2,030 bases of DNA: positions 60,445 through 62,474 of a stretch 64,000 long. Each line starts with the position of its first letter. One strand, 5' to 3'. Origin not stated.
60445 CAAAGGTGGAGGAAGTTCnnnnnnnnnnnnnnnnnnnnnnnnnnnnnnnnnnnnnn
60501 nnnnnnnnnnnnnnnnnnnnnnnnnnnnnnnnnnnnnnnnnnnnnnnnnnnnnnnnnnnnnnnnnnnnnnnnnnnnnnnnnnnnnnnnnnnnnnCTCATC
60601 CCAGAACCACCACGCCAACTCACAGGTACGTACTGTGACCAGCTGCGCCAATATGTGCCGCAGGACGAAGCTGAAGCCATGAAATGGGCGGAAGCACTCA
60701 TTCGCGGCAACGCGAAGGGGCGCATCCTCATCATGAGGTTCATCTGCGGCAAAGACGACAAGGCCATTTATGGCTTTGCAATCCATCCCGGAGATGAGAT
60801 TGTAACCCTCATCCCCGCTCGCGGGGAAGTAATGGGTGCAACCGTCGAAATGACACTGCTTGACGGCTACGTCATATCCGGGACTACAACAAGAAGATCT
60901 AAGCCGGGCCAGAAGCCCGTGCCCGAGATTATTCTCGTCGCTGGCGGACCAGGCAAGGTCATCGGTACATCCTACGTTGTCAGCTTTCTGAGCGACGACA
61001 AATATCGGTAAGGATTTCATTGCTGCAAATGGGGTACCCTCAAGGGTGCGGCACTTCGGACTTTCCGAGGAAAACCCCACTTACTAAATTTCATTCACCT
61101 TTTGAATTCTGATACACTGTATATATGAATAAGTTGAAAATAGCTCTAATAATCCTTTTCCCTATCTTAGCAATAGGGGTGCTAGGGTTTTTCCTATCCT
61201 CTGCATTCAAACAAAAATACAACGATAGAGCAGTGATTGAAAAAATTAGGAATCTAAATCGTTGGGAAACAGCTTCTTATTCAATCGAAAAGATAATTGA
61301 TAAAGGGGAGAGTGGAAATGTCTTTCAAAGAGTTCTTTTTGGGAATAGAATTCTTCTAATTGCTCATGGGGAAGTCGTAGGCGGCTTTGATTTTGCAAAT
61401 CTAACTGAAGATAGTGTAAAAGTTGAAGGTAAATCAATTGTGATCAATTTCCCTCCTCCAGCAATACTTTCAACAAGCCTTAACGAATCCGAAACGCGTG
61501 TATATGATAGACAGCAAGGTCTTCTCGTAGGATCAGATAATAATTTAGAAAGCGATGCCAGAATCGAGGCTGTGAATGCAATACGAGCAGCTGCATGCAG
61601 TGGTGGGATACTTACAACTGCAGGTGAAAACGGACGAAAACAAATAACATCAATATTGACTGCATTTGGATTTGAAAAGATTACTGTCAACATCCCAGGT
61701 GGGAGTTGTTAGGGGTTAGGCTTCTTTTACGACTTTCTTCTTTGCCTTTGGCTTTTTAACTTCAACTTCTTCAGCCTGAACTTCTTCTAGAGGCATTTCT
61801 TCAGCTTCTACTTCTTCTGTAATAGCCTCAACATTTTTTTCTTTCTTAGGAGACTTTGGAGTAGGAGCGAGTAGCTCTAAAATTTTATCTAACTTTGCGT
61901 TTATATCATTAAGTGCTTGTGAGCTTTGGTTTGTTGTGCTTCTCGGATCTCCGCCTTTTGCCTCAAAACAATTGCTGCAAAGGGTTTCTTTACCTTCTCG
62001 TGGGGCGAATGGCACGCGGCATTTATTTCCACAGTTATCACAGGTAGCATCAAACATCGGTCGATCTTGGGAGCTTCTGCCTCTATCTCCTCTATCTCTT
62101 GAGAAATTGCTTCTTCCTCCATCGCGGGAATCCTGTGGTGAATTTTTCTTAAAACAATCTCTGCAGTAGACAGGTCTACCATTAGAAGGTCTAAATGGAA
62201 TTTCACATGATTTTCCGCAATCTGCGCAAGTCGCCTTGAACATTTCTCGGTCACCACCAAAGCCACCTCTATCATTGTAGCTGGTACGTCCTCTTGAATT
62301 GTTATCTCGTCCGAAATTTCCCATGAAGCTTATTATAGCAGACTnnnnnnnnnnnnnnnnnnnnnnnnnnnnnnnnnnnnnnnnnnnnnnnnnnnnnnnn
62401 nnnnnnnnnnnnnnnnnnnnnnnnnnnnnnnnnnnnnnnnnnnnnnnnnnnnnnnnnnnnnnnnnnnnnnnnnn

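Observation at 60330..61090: High-GC island 2, about 2.8 kb downstream of island 1, again carrying one foreign-composition membrane-protein gene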

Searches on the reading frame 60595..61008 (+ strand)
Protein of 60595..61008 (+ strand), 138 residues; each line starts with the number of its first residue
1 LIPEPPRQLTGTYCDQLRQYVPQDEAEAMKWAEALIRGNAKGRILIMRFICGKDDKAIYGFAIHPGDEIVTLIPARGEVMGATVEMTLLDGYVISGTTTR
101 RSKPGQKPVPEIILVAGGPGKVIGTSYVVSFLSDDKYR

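Call 85: predict_structure(protein=window:60595-61008:+)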
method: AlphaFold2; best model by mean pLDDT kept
length: 138 residues; sequences in the alignment: 1
mean_pLDDT: 46.2   pTM: 0.39
mean pLDDT of the five models: 46.2, 44.8, 40.3, 38.7, 36.8
residues with pLDDT >= 90: 0; 70-90: 0; 50-70: 58; < 50: 80
segments of 3 or more residues with pLDDT < 50: 1-10, 38-40, 64-81, 87-94, 99-104, 106-138
pLDDT, mean of each block of 10 residues (from residue 1): 34 57 64 54 54 54 45 36 50 48 44 38 33 32
secondary structure, 60 per line:
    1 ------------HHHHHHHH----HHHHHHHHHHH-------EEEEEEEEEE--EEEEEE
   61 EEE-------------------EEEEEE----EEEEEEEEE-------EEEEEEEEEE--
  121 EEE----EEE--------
elements in order: H13-20 H25-35 E43-52 E55-63 E83-88 E93-101 E109-118 E121-123 E128-130

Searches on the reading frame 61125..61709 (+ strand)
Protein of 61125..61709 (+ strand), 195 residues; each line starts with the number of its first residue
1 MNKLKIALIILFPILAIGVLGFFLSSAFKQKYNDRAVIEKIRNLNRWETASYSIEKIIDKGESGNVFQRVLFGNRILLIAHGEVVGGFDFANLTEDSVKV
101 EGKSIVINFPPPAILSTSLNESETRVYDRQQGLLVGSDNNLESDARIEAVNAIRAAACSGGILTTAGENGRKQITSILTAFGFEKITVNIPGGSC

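Call 8: search_protein_families(library=pfam, proteins=[window:61125-61709:+], max_evalue=0.01)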
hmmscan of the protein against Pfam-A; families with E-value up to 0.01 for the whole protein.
window:61125-61709:+ (195 aa): 1 family
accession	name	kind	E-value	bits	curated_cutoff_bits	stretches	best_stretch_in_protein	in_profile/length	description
PF14014.11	DUF4230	-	3.7e-31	108.7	27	1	39-188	1-148/148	Protein of unknown function (DUF4230)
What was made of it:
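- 61110..61712 (+): Right flank: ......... (extended -10-like, 61110-61118) lies 6 nt before the ATG (61125) of the 195-aa DUF4230 gene. The gene's own putative leaderless promoter is left intact by the insertion. Pfam DUF4230, E 3.7e-31 (call 8).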

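Call 29: find_related_loci(query=A1, collection=metagenome_contigs, flank=7000)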
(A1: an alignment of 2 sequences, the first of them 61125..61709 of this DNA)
Query A1 (195 aa) in metagenome_contigs; peptide patterns used: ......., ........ (x = any residue, [..] = any of these).
600 stretches matched a pattern, but none encodes a relative of the query by tblastn (E <= 1e-3).
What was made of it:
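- Tried and rejected: An earlier metagenome scan with the DUF4230 alignment also failed (call 29).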

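Call 30: find_homologous_proteins(query=window:61125-61709:+, max_evalue=1e-20)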
Query window:61125-61709:+ (195 aa): 123 proteins with E <= 1e-20 among 416 candidates; the best 120 are listed.
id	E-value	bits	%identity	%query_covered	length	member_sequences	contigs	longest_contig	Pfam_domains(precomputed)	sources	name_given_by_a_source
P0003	1.8e-108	378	90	100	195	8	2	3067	PF14014.12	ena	-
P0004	6.6e-107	373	87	100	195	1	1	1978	PF14014.12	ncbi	-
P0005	1.5e-90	320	75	100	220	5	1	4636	PF14014.12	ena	-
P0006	2.3e-87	309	89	82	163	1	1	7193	PF14014.12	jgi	jgi:hypothetical protein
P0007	5.9e-85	301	70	89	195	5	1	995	PF14014.12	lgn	-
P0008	1.8e-83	297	73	90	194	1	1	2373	PF14014.12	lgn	-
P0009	4.2e-79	282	68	98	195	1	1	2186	PF14014.12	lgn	-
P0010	6.7e-79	282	68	98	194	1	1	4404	PF14014.12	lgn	-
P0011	5.8e-78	279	66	100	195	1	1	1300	PF14014.12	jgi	-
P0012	1.7e-77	277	65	100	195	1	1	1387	PF14014.12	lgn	-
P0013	2.1e-77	277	64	100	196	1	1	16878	PF14014.12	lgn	-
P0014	2.5e-77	277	65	100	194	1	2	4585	PF14014.12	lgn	-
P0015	3.4e-77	276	65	100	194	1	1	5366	PF14014.12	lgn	-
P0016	3.5e-77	276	71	85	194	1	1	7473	PF14014.12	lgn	-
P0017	5.5e-77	275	65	100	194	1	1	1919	PF14014.12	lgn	-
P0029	1.6e-67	245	60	100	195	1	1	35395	PF14014.12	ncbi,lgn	-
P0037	8.7e-64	232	64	85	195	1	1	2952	PF14014.12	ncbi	ncbi:MAG: DUF4230 domain-containing protein [Candidatus Levyibacteriota bacterium]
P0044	3.3e-62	227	90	61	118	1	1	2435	PF14014.12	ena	-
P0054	5.0e-60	220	54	100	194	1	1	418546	PF14014.12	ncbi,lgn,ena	-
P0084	2.3e-53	198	50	100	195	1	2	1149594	PF14014.12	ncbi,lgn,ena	-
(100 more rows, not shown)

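Call 32: find_encoding_contigs(protein=P0003, flank=5000, max_places=4)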
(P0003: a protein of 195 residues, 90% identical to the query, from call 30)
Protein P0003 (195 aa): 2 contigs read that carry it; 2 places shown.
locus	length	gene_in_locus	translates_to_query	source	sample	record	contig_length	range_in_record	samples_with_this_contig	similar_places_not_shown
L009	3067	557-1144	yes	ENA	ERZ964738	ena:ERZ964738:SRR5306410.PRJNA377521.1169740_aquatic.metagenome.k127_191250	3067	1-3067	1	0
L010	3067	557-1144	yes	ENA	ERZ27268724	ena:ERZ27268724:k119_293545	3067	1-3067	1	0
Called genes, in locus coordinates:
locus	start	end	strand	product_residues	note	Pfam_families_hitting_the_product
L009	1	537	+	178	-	?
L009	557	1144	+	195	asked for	PF14014:DUF4230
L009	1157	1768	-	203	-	PF23477:zf_Tbcl_2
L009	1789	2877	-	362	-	PF13167:GTP-bdg_N, PF03193:RsgA_GTPase (faint), PF16360:GTP-bdg_M, PF00009:GTP_EFTU (faint), PF01926:MMR_HSR1, PF02421:FeoB_N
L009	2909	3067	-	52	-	?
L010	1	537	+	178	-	?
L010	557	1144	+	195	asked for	PF14014:DUF4230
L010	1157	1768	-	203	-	PF23477:zf_Tbcl_2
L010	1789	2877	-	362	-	PF13167:GTP-bdg_N, PF03193:RsgA_GTPase (faint), PF16360:GTP-bdg_M, PF01926:MMR_HSR1, PF02421:FeoB_N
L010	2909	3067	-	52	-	?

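Call 33: find_encoding_contigs(protein=P0005, flank=5000, max_places=3)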
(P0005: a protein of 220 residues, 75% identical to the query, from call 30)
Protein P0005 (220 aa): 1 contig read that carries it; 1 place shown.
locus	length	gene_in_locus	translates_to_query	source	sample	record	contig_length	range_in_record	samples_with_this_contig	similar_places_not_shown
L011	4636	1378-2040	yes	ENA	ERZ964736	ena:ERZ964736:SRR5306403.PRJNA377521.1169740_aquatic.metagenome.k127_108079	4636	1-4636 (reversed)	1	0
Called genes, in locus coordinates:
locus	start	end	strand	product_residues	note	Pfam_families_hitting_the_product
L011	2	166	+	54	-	?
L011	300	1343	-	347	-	PF13167:GTP-bdg_N, PF03193:RsgA_GTPase (faint), PF16360:GTP-bdg_M, PF01926:MMR_HSR1, PF02421:FeoB_N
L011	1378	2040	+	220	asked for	PF14014:DUF4230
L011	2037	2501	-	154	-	PF00398:RrnaAD (weak), PF05175:MTS (weak), PF13649:Methyltransf_25 (weak)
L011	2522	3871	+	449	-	PF02689:Herpes_Helicase (faint), PF05970:PIF1, PF13604:AAA_30, PF01443:Viral_helicase1 (faint), PF13245:AAA_19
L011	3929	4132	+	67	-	-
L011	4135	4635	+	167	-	?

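Call 34: find_encoding_contigs(protein=P0006, flank=7000, max_places=3)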
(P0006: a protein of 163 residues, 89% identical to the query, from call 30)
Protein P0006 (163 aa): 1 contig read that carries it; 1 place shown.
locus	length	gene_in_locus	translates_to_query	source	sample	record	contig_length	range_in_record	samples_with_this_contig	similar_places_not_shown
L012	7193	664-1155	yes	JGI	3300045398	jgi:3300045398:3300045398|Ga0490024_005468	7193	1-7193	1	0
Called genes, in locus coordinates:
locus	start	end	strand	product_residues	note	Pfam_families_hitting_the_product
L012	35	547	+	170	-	-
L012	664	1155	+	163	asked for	PF14014:DUF4230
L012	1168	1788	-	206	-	PF23477:zf_Tbcl_2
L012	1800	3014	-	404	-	PF13167:GTP-bdg_N, PF16360:GTP-bdg_M, PF03193:RsgA_GTPase (faint), PF01926:MMR_HSR1, PF02421:FeoB_N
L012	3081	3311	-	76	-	-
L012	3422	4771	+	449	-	PF05970:PIF1, PF01443:Viral_helicase1 (faint), PF13245:AAA_19, PF13401:AAA_22 (faint), PF13604:AAA_30, PF02689:Herpes_Helicase (weak)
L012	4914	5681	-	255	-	-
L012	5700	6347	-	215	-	-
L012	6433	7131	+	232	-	-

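Call 35: find_encoding_contigs(protein=P0016, flank=7000, max_places=3)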
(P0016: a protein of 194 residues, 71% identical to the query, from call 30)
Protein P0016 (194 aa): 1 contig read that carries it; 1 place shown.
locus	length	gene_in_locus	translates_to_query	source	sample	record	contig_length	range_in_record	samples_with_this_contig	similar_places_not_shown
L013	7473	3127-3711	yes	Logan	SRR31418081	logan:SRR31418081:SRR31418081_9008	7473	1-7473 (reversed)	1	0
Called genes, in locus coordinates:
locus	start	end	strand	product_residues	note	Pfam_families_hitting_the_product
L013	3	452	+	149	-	?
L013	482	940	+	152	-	PF13366:PDDEXK_3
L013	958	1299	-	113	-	-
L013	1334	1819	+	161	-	-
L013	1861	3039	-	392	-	PF26514:DUF8173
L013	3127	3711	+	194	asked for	PF14014:DUF4230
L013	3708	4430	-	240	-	PF00486:Trans_reg_C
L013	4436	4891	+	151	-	-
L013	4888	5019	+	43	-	-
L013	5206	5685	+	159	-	-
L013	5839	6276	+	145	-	PF02381:MraZ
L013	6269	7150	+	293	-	PF01795:Methyltransf_5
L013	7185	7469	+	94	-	-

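Call 37: find_encoding_contigs(protein=P0004, flank=5000, max_places=3)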
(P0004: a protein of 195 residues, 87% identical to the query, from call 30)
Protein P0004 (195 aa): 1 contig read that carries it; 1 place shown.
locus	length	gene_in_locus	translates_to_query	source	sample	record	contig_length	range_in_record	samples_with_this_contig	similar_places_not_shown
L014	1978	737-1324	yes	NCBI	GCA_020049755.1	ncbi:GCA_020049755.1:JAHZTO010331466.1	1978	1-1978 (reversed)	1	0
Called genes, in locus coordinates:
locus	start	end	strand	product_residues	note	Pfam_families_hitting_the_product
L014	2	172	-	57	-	?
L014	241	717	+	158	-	-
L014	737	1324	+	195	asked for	PF14014:DUF4230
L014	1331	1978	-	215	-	?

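Call 38: find_encoding_contigs(protein=P0044, flank=5000, max_places=3)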
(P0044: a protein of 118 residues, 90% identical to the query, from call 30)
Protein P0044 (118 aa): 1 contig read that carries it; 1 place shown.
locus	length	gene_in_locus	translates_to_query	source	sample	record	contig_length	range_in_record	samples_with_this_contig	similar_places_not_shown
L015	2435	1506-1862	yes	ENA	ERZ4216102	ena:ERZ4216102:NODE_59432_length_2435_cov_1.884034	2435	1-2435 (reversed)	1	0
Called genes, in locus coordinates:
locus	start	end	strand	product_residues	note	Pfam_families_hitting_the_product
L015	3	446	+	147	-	?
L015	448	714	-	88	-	-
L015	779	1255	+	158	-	-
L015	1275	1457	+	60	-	-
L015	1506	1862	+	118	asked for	PF14014:DUF4230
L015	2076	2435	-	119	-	?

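Call 39: find_encoding_contigs(protein=P0008, flank=5000, max_places=3)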
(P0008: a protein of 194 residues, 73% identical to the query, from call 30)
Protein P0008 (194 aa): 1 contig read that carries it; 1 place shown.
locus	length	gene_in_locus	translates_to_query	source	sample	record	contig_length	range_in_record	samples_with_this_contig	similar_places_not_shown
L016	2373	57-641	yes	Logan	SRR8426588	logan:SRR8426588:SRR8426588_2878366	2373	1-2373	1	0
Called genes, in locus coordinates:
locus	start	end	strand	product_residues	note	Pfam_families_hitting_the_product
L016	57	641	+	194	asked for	PF14014:DUF4230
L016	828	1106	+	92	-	-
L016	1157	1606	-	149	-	-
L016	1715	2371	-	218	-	?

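Call 87: list_cluster_members(proteins=[window:61125-61709:+, window:59268-59711:-, window:61716-62321:-, window:58502-59263:+, window:57531-57974:-, window:55844-56293:-, P0037, P0029, P0054, P0084])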
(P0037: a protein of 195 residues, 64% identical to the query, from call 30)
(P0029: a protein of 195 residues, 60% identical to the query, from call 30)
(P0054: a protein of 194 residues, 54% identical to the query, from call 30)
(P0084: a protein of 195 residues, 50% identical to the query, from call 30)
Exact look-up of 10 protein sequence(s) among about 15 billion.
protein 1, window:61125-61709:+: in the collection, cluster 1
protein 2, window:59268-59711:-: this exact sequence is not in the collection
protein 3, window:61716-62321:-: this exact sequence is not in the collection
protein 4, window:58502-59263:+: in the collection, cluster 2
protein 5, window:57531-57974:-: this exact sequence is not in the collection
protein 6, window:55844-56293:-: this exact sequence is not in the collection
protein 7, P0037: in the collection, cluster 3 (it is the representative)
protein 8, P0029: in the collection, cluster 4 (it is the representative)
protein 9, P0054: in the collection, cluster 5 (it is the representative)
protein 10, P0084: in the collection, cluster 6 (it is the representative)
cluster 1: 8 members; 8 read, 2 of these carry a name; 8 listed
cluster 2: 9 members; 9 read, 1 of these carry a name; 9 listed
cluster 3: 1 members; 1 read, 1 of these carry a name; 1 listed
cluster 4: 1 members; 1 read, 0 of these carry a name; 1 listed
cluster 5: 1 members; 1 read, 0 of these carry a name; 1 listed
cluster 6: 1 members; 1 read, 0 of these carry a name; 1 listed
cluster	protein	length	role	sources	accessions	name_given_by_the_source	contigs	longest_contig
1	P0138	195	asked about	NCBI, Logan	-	-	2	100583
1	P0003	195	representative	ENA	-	-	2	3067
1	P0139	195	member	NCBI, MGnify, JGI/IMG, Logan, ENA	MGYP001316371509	CR=1 FL=1 | hypothetical protein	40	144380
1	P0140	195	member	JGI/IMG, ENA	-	hypothetical protein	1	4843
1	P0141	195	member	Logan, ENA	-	-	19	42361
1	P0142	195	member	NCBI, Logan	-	-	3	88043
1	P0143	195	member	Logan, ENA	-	-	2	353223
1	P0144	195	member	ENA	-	-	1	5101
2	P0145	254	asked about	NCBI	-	-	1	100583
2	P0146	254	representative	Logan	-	-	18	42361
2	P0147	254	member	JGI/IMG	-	regulator of protease activity HflC (stomatin/prohibitin superfamily)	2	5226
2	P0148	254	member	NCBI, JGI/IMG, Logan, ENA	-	-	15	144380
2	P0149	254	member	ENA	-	-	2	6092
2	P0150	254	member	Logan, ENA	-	-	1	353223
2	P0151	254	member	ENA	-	-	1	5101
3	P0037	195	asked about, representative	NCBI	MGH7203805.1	MAG: DUF4230 domain-containing protein [Candidatus Levyibacteriota bacterium]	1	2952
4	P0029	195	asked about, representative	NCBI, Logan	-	-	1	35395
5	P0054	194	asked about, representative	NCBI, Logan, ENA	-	-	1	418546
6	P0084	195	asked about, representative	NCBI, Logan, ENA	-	-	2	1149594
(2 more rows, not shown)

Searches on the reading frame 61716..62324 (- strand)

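Call 8: search_protein_families(library=pfam, proteins=[window:61716-62324:-], max_evalue=0.01)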
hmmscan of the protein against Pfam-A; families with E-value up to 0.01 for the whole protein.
window:61716-62324:- (202 aa): 1 family
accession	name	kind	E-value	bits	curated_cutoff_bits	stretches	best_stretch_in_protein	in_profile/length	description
PF23477.1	zf_Tbcl_2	-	1.3e-32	111.6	27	2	26-61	1-36/37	Probable treble clef zinc finger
